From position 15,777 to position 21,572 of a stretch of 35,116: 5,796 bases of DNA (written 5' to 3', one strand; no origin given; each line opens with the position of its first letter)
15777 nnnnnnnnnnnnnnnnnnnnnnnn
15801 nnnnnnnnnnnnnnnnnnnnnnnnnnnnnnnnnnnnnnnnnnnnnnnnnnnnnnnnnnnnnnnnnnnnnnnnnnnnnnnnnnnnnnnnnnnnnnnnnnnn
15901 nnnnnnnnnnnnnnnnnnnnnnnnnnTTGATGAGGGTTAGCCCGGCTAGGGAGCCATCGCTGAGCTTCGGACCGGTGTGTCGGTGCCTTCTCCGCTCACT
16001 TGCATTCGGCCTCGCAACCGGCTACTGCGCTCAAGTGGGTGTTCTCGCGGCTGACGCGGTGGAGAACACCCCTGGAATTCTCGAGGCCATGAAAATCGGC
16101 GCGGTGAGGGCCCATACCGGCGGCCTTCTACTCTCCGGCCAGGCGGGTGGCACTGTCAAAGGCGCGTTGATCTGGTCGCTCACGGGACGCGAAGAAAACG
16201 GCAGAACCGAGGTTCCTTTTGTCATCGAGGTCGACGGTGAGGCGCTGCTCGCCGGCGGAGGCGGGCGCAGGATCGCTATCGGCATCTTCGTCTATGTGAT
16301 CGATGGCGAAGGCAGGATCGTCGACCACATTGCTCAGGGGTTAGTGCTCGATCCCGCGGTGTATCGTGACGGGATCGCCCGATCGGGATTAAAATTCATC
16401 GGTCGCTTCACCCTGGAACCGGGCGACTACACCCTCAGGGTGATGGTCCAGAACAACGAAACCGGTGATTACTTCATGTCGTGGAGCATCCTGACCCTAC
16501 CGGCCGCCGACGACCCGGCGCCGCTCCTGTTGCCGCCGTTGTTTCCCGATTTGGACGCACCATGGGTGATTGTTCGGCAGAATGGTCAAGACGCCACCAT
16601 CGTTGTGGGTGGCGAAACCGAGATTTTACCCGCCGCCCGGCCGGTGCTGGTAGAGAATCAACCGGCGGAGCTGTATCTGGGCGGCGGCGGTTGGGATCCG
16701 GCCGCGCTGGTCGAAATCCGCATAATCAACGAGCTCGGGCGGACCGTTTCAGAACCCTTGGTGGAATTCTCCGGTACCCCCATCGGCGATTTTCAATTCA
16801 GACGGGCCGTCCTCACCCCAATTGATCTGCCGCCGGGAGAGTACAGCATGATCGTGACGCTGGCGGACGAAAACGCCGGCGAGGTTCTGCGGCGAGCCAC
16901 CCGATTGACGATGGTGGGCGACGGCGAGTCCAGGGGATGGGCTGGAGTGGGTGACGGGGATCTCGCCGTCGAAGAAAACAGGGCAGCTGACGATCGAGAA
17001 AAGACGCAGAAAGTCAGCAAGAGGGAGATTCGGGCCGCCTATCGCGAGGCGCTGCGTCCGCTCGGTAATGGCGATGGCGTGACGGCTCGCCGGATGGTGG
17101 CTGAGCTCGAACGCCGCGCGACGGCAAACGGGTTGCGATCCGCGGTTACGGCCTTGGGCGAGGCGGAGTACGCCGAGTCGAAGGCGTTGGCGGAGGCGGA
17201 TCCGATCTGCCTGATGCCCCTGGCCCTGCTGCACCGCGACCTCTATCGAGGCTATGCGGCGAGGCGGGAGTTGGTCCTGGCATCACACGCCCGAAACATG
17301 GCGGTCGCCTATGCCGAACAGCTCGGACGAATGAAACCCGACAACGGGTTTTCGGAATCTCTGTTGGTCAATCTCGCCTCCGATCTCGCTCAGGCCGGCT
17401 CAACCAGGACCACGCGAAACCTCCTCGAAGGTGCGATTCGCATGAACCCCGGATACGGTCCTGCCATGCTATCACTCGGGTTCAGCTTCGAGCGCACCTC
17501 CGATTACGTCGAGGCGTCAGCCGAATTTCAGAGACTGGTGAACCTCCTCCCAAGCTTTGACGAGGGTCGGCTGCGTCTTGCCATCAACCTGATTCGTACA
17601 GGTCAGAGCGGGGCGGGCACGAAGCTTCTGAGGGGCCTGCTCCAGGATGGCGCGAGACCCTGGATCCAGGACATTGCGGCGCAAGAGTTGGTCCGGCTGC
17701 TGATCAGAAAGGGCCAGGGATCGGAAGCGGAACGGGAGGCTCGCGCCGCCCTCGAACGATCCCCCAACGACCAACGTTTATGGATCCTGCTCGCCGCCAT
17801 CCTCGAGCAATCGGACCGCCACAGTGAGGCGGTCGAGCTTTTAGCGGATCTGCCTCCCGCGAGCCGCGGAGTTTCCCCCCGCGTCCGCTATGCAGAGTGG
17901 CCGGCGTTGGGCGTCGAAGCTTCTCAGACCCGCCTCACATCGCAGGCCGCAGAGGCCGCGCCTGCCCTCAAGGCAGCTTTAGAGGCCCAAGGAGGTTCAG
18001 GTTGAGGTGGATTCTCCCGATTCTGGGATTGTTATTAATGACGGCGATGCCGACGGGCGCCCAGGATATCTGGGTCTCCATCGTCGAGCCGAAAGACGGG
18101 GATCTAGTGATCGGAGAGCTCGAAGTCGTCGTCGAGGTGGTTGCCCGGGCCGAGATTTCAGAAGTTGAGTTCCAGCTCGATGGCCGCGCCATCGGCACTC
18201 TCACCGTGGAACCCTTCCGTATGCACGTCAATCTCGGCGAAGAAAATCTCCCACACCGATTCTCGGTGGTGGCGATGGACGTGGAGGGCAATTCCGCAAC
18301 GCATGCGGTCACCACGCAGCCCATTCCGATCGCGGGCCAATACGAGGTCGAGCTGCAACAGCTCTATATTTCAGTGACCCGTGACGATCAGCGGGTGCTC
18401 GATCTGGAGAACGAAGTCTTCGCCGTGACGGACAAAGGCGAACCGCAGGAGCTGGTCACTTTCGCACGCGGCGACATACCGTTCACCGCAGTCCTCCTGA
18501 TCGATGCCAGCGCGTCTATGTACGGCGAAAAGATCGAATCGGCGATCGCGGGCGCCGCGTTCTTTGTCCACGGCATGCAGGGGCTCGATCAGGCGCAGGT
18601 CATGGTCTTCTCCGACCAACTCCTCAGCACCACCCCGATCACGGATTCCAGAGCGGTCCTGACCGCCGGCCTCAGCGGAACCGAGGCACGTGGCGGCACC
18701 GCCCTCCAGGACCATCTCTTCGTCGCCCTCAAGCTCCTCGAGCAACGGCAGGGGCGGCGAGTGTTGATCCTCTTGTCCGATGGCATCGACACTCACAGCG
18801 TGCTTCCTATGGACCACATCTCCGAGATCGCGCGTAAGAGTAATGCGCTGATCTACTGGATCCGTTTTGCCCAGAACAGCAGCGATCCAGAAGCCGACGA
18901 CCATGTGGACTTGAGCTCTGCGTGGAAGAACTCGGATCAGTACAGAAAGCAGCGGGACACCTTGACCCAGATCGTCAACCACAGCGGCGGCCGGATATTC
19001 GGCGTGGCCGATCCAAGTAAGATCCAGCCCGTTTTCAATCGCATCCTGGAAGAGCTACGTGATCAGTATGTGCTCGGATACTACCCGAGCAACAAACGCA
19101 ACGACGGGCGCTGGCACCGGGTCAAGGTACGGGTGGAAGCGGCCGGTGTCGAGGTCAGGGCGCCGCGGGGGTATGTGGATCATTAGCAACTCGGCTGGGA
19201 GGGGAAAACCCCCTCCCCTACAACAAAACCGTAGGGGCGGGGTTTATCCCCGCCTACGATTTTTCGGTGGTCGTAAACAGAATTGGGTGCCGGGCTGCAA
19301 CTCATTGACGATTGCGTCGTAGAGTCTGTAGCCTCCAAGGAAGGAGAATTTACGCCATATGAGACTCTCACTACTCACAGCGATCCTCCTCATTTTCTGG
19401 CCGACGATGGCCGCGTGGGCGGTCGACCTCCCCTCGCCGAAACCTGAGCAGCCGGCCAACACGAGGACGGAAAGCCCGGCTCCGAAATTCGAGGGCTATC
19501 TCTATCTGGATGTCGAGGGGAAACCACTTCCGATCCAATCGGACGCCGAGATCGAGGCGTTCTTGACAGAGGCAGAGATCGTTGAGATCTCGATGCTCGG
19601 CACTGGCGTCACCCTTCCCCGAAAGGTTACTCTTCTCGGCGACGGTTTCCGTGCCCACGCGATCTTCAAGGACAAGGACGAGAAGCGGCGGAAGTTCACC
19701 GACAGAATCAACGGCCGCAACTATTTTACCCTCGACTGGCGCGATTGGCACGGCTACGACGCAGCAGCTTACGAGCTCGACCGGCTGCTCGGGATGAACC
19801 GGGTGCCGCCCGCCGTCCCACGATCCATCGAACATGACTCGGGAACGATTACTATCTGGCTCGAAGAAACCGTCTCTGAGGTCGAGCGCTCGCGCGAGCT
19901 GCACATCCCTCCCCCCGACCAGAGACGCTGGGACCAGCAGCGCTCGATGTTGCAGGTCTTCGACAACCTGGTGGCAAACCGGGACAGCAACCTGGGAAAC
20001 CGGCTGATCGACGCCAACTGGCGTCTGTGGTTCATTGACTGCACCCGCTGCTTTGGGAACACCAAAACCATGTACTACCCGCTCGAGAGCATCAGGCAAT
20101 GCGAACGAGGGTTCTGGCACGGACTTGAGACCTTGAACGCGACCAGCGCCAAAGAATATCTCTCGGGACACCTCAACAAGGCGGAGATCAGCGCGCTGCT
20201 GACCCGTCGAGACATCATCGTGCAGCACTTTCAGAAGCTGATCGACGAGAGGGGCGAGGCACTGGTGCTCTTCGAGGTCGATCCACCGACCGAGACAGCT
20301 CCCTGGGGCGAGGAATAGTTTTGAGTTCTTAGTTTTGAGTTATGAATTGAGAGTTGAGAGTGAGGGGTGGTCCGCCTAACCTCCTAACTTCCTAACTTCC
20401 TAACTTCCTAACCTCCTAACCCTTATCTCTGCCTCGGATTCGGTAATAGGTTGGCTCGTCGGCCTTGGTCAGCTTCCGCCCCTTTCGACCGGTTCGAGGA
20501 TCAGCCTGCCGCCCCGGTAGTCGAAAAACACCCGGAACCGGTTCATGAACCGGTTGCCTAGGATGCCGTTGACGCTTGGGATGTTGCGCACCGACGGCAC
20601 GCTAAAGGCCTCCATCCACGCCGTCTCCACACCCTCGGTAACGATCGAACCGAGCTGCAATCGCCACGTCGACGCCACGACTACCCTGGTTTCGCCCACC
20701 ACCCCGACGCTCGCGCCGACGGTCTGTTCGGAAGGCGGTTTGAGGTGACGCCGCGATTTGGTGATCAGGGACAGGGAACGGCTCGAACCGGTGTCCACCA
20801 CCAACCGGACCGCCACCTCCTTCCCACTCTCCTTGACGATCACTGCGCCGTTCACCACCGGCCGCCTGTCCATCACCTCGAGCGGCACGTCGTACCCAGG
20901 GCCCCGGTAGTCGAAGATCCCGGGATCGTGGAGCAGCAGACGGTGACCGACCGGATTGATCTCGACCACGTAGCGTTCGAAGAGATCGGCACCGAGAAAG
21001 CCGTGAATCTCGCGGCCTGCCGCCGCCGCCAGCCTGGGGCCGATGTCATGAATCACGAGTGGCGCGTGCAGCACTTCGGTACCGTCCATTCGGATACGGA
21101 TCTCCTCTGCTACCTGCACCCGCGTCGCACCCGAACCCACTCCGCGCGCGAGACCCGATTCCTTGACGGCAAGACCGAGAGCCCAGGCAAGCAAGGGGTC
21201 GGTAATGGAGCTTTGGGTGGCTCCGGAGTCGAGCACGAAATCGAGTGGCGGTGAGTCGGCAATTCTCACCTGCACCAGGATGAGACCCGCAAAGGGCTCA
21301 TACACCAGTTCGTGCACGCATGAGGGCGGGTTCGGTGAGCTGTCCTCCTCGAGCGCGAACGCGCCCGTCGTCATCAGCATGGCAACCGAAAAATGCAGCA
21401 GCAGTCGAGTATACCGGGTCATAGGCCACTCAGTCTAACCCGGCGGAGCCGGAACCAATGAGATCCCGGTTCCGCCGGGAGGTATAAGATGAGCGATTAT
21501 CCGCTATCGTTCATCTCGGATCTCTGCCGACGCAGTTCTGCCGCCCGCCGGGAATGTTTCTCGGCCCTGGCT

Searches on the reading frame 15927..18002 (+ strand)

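Call 98: search_protein_families(library=pfam, proteins=[window:15927-18002:+], max_evalue=0.000001)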
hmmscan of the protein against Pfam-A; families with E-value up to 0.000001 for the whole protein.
window:15927-18002:+ (692 aa): 3 families
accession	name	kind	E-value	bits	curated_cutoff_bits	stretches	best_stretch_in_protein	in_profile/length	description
PF14559.12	TPR_19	-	6.7e-14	52.4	25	1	592-654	1-62/68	Tetratricopeptide repeat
PF13428.12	TPR_14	-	6.5e-09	36.1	23.5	0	585-624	4-43/44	Tetratricopeptide repeat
PF13432.12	TPR_16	-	4.1e-07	30.8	32.7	0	588-645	3-60/65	Tetratricopeptide repeat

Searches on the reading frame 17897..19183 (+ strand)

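Call 98: search_protein_families(library=pfam, proteins=[window:17897-19183:+], max_evalue=0.000001)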
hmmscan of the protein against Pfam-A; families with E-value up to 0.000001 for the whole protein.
window:17897-19183:+ (429 aa): 2 families
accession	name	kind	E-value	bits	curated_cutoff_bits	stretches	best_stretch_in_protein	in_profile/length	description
PF13519.12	VWA_2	-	7.2e-14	52.7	27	1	199-296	2-106/107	von Willebrand factor type A domain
PF05762.20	VWA_CoxE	-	1.5e-07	31.5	26.4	1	181-321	41-184/222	VWA domain containing CoxE-like protein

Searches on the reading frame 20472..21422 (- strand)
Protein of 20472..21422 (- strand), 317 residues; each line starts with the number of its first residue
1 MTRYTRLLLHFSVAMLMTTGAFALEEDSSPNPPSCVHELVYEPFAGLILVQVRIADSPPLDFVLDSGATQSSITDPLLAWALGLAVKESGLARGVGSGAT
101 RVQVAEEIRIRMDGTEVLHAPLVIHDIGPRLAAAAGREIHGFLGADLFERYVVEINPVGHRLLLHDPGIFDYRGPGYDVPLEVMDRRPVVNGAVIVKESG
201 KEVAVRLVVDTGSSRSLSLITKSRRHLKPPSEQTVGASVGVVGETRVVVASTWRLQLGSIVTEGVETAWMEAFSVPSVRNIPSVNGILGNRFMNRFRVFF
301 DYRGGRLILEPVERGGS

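Call 98: search_protein_families(library=pfam, proteins=[window:20472-21422:-], max_evalue=0.000001)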
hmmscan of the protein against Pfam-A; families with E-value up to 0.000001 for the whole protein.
window:20472-21422:- (317 aa): 2 families
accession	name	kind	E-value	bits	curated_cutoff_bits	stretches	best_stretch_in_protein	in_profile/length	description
PF13650.11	Asp_protease_2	-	1.4e-12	48.6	24.3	0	50-146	1-89/90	Aspartyl protease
PF13975.11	gag-asp_proteas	-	1.9e-08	35.2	28.2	0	50-126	1-77/92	gag-polyprotein putative aspartyl protease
